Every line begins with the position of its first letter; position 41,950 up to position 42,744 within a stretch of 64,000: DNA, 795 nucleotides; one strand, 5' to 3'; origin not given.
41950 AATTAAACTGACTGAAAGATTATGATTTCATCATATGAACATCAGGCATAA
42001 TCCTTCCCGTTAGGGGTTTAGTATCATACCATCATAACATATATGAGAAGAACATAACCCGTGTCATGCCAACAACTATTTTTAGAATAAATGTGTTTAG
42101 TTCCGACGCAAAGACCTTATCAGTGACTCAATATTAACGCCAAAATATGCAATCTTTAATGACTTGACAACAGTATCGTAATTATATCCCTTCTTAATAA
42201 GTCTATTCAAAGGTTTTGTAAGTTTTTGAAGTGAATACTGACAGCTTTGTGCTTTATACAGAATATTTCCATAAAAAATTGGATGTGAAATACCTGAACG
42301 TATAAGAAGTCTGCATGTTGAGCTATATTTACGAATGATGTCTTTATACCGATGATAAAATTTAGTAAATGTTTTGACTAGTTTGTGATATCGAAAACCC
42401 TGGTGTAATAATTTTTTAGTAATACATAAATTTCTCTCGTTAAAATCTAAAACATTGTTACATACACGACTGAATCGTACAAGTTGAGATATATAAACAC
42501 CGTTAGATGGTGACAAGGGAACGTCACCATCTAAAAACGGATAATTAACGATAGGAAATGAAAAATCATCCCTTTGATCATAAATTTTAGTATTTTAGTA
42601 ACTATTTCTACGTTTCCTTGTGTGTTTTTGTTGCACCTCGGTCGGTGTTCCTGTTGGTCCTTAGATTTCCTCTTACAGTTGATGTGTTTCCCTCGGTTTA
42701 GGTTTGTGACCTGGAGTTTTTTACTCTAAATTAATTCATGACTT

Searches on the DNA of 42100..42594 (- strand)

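Call 59: search_rna_families(sources=[L006, L007, L008], threshold=evalue, max_evalue=0.1, show_alignments=2)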
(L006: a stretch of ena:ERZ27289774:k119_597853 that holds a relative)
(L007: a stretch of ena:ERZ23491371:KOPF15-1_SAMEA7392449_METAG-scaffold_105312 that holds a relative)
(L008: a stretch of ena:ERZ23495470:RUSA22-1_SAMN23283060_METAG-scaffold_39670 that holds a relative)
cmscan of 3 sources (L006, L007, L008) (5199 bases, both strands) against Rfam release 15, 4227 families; matches with E-value up to 0.1: 0.
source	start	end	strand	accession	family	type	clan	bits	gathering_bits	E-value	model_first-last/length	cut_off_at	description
